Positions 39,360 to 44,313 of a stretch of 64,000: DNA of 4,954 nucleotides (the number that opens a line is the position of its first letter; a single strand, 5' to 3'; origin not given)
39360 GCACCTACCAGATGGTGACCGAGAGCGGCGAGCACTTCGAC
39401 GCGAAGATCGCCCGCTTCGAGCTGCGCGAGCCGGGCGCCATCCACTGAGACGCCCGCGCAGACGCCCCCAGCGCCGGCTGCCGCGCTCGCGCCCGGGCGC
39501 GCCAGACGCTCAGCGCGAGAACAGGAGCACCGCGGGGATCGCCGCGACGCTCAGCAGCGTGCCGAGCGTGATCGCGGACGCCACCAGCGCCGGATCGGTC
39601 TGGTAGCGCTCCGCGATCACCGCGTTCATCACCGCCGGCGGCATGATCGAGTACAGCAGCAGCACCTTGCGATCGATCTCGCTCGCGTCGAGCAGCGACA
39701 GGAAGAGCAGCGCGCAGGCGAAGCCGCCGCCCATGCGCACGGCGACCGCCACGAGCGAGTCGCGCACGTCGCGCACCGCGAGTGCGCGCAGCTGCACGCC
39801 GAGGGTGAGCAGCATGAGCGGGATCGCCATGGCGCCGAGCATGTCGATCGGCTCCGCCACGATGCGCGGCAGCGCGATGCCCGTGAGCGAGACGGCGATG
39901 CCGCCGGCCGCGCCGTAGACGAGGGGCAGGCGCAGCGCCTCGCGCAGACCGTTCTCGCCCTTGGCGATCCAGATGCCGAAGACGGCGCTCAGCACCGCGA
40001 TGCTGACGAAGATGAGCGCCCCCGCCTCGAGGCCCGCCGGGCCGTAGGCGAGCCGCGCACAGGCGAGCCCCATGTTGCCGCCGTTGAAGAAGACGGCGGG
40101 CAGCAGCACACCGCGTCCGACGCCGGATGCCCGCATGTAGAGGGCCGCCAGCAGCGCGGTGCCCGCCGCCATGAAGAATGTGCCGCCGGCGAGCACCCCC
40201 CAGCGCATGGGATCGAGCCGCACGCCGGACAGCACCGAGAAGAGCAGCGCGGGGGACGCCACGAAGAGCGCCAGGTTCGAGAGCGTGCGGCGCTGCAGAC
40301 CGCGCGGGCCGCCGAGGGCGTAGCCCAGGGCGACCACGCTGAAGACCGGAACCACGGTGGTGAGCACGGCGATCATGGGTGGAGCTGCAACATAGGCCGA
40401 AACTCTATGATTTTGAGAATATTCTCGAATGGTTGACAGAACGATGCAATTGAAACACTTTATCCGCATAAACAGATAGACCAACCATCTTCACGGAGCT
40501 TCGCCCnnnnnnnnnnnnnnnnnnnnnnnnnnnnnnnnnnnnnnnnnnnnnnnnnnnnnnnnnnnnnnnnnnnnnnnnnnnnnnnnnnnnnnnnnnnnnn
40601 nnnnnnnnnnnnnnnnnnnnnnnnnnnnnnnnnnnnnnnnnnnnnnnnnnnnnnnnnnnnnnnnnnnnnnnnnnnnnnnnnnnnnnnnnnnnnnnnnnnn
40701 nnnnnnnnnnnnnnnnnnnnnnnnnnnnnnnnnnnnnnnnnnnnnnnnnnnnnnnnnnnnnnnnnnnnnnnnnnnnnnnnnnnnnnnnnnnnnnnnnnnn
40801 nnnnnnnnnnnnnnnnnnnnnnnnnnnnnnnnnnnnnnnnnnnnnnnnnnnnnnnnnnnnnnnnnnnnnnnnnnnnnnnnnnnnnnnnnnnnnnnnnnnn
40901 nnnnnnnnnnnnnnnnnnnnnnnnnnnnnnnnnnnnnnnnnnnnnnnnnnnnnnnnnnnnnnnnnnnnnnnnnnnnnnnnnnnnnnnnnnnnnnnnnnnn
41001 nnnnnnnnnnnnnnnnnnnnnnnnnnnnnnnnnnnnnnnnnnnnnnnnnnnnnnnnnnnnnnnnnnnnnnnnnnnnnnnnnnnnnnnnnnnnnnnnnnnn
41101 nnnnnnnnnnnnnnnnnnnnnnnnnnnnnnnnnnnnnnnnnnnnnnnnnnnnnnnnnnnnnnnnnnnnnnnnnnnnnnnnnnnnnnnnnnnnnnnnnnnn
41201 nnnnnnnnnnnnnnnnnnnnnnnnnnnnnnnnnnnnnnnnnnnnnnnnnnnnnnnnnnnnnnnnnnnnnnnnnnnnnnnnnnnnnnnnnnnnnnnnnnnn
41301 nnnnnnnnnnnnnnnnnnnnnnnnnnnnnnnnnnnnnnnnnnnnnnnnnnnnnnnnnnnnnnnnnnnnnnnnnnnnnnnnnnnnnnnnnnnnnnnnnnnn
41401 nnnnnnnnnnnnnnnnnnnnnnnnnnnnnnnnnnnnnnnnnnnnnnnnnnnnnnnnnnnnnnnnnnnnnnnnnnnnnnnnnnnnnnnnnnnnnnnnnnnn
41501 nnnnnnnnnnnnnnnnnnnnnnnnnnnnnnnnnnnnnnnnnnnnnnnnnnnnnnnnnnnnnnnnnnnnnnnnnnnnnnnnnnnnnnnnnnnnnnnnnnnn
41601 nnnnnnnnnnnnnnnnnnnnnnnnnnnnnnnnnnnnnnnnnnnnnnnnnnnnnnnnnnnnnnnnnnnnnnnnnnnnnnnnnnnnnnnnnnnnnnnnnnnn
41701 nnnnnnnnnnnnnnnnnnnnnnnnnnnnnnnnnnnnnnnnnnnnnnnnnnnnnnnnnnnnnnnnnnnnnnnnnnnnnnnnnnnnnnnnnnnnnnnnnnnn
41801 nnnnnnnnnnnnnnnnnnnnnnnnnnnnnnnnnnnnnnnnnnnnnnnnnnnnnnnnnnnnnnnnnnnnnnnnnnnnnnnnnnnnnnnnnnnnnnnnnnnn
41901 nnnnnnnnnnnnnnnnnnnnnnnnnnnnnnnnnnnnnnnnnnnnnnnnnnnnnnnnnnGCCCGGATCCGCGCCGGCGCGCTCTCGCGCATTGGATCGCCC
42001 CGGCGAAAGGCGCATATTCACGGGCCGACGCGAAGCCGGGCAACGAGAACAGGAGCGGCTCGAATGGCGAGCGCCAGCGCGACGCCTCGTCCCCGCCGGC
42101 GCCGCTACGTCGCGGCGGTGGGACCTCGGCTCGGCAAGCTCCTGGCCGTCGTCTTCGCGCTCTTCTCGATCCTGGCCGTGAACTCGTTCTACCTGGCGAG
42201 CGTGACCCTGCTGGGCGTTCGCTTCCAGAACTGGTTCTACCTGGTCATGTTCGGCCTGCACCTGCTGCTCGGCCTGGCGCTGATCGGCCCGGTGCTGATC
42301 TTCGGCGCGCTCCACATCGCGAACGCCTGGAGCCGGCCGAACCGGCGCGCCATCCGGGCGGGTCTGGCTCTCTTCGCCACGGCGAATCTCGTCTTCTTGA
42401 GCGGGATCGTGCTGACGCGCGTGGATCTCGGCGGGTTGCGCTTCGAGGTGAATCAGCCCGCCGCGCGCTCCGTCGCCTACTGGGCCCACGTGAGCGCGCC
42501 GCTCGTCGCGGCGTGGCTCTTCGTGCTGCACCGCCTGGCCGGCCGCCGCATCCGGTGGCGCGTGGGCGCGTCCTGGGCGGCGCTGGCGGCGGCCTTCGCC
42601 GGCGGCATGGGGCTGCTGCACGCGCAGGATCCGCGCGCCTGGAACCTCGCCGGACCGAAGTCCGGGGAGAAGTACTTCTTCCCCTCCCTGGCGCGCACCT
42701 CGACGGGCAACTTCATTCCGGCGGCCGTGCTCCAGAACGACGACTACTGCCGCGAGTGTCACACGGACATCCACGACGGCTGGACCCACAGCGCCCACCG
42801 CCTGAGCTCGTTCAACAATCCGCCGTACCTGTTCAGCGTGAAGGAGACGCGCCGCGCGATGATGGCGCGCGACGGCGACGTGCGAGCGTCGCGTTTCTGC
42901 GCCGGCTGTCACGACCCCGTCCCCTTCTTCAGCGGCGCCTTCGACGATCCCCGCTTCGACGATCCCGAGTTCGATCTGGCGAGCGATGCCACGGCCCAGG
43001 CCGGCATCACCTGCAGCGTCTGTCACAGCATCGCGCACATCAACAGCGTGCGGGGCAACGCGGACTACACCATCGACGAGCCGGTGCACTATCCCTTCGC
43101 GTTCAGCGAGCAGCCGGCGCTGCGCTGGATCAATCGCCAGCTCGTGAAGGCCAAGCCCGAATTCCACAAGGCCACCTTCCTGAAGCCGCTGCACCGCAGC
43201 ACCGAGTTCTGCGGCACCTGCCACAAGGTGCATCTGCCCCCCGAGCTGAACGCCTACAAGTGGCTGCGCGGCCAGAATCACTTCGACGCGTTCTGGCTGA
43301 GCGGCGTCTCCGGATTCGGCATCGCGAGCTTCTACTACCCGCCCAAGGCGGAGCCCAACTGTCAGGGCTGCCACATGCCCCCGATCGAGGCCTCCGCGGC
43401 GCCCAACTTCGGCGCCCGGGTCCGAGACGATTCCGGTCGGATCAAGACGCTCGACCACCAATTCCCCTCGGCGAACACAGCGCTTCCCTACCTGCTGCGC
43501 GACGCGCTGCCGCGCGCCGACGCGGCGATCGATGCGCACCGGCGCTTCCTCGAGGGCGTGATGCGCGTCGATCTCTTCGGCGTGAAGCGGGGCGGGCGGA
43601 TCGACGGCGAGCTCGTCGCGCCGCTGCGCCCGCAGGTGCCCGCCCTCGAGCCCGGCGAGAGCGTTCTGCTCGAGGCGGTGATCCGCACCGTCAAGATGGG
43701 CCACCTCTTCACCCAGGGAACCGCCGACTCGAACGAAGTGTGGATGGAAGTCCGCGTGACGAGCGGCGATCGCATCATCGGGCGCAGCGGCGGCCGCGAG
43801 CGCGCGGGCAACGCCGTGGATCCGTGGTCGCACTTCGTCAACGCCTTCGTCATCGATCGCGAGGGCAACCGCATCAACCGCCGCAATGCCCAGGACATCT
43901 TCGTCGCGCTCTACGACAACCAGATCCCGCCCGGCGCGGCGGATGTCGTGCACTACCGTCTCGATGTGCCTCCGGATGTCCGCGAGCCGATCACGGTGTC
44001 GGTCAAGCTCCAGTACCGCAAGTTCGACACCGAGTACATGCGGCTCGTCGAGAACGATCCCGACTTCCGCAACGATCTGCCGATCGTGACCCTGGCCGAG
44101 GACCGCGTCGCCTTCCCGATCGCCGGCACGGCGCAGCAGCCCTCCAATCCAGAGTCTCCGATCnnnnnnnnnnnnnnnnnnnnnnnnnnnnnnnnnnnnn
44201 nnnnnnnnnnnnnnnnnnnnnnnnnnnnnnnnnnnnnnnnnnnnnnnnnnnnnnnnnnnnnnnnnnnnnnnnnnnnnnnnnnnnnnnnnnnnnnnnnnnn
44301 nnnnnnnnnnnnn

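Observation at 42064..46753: Membrane-anchored pentaheme cytochrome-TPR protein translationally coupled to a CRTAC1-like FG-GAP/UnbV propeller: candidate uncharacterised periplasmic redox module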

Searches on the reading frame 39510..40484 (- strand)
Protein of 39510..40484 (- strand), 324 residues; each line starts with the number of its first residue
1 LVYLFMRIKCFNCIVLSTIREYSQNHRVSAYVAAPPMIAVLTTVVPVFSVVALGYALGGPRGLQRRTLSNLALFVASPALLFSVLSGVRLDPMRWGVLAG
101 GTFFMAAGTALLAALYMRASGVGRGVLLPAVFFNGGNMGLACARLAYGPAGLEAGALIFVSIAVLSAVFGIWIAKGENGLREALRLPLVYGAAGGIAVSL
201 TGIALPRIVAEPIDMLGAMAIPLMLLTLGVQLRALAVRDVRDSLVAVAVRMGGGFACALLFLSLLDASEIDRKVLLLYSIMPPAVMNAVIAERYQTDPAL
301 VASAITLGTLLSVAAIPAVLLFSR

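Call 45: search_protein_families(library=pfam, proteins=[window:39510-40484:-], max_evalue=0.00001)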
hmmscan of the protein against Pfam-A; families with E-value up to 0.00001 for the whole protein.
window:39510-40484:- (324 aa): 1 family
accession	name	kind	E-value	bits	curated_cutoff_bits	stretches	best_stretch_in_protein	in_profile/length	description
PF03547.23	Mem_trans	-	5e-15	55.4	25.7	1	180-317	197-340/343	Membrane transport protein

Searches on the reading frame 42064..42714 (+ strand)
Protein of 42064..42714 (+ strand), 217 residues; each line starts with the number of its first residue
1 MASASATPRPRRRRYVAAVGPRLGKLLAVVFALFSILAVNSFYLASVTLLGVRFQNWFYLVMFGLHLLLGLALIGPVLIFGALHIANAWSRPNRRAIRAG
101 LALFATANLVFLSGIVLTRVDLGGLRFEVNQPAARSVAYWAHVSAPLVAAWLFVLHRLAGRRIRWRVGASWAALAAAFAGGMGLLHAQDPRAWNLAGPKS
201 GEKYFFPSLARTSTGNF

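Call 31: search_protein_families(library=pfam, proteins=[window:42064-42714:+], max_evalue=10)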
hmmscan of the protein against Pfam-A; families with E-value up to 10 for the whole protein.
seq(217 aa): 2 families
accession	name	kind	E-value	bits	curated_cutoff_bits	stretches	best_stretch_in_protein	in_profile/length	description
PF13120.11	DUF3974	-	0.099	13.2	25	1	58-98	6-45/126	Domain of unknown function (DUF3974)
PF19529.4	DUF6057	-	3.8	6.7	29.8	1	36-161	115-261/569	Family of unknown function (DUF6057)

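Call 70: search_protein_representatives(protein=window:42064-42648:+)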
Query: 195 residues. Proteins with E-value up to 0.001 (for the whole library): 488; up to 1e-10: 282; up to 1e-30: 55. The best 150 are listed.
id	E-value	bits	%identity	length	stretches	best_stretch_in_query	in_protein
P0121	1.4e-64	233.9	57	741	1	4-194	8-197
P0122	5.0e-62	225.6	60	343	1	3-195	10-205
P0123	3.9e-59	216.1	63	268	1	12-195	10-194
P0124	2.3e-57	210.4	58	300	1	26-194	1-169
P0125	2.4e-57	210.3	60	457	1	10-195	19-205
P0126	6.5e-52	192.6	52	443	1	4-194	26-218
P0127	1.1e-49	185.3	54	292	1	8-194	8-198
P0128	2.8e-49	184.0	58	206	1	6-183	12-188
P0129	2.4e-48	181.0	51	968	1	6-195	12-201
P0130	2.2e-46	174.6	61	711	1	50-194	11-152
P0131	9.0e-46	172.6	59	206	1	17-172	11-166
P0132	2.5e-45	171.1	52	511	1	10-195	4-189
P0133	8.5e-45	169.4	50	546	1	10-195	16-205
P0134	1.1e-44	169.0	67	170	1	4-131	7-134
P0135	1.5e-44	168.6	54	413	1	17-195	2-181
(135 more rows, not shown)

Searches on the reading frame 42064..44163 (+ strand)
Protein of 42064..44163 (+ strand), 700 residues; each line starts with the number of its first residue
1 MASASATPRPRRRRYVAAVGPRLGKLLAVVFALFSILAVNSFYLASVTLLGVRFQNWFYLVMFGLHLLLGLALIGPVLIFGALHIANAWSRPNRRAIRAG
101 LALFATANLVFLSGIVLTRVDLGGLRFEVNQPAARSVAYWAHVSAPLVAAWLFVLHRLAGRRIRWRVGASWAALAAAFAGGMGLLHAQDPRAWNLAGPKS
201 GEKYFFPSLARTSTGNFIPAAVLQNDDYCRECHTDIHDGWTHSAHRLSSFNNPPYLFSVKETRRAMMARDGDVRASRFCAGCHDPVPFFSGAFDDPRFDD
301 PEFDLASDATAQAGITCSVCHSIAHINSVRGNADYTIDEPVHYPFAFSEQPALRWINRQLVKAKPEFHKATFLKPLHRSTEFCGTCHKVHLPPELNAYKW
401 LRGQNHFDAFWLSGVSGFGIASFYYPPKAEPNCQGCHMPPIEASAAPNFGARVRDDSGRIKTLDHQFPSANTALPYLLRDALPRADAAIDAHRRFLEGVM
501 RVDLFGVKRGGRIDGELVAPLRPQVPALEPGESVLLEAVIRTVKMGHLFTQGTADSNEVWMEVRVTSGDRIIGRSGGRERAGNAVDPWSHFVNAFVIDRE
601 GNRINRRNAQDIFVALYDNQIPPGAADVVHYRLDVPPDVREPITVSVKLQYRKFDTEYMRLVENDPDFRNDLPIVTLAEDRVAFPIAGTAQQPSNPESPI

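Call 46: predict_structure(alignment_id=A2)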
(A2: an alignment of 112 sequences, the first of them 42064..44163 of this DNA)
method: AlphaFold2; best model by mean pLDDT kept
length: 700 residues; sequences in the alignment: 112
mean_pLDDT: 83.9   pTM: 0.79
mean pLDDT of the five models: 83.9, 82.8, 82.2, 80.4, 78.9
residues with pLDDT >= 90: 263; 70-90: 353; 50-70: 65; < 50: 19
segments of 3 or more residues with pLDDT < 50: 1-10, 394-402
pLDDT, mean of each block of 10 residues (from residue 1): 41 74 93 91 88 81 92 96 93 90 96 90 80 89 93 87 79 79 70 67 80 87 90 90 86 86 83 77 86 89 87 86 82 81 87 89 84 76 68 49 66 70 62 80 85 70 81 86 89 89 96 95 95 97 83 80 97 94 92 77 66 69 88 97 97 92 94 95 96 86
secondary structure, 60 per line:
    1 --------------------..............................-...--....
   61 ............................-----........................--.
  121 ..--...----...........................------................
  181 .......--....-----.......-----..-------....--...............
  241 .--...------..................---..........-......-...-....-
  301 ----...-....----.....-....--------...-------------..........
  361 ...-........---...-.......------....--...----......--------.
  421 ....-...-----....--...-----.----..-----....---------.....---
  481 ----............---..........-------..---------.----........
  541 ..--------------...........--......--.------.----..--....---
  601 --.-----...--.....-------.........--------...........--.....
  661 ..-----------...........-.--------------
elements in order (helices of 4 or more, strands of 3 or more residues): H21-50 H57-88 H94-117 E120-122 E125-127 H132-158 H165-187 H190-193 H199-205 H220-223 H226-232 H234-241 H253-270 H274-283 H285-290 H296-299 H309-312 H317-321 E323-326 E335-337 H351-363 H365-372 H380-386 H393-396 H406-411 H420-424 H434-437 E440-442 E460-463 H473-477 H485-496 E500-509 E533-542 E557-567 E570-575 E594-597 E614-618 E626-634 E643-653 H656-662 E674-684

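Call 48: fold_search(model_id=the predicted structure, library=pdb)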
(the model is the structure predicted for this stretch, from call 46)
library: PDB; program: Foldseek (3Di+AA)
matches with E <= 10: 369; with E <= 0.001: 1
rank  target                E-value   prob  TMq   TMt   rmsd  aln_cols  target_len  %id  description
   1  5ze8                  1.4e-09  1.00  0.37  0.63   7.4       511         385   15  Crystal structure of a penta-heme cytochrome c552 from Thermochromatium tepidum (released 2018-04-25)
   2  7kak_D                5.8e-03  0.35  0.11  0.16  23.3       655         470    9  Cryo-EM structure of the Sec complex from T. lanuginosus, wild-type, class without Sec62 (released 2021-02-03)
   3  7pks_g                7.1e-03  0.47  0.14  0.11  27.5       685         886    9  Structural basis of Integrator-mediated transcription regulation (released 2021-12-08)
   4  5ml8                  1.5e-02  1.00  0.14  0.54   6.1       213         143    9  The crystal structure of PDE6D in complex to inhibitor-4 (released 2017-02-01)
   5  5vi0_A                1.5e-02  0.44  0.10  0.18  19.2       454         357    9  Pseudomonas fluorescens alkylpurine DNA glycosylase AlkC bound to DNA containing an abasic site analog (released 2017-10-25)
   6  7cun_G                2.1e-02  0.16  0.11  0.09  28.8       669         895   11  The structure of human Integrator-PP2A complex (released 2020-11-25)
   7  1ft3_B                2.6e-02  0.99  0.13  0.50   7.5       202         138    8  CRYSTAL STRUCTURE OF TRUNCATED RHOGDI K141A MUTANT (released 2001-05-02)
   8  5x7g                  2.7e-02  1.00  0.12  0.12   5.3       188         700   10  Crystal Structure of Paenibacillus sp. 598K cycloisomaltooligosaccharide glucanotransferase (released 2017-04-26)
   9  1ft0_A                2.7e-02  0.99  0.13  0.52   7.6       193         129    7  CRYSTAL STRUCTURE OF TRUNCATED HUMAN RHOGDI K113A MUTANT (released 2001-05-02)
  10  2r5o_A                2.7e-02  0.96  0.11  0.39  13.1       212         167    8  Crystal structure of the C-terminal domain of wzt (released 2007-12-25)
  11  5axg_A                2.8e-02  1.00  0.12  0.14   4.4       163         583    7  Crystal structure of thermophilic dextranase from Thermoanaerobacter pseudethanolicus (released 2015-11-11)
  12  5axh_A                2.8e-02  1.00  0.12  0.14   4.2       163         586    7  Crystal structure of thermophilic dextranase from Thermoanaerobacter pseudethanolicus, D312G mutant in complex with is (released 2015-11-11)
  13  1ksj_B                2.8e-02  1.00  0.15  0.63   5.6       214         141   11  Complex of Arl2 and PDE delta, Crystal Form 2 (SeMet) (released 2002-05-08)
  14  9n9j_5                2.8e-02  0.93  0.11  0.42  20.2       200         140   10  Structure of a GRP94 folding intermediate engaged with a CCDC134- and FKBP11-bound secretory translocon (released 2025-11-19)
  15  5axg_B                3.0e-02  1.00  0.12  0.14   4.6       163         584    7  Crystal structure of thermophilic dextranase from Thermoanaerobacter pseudethanolicus (released 2015-11-11)
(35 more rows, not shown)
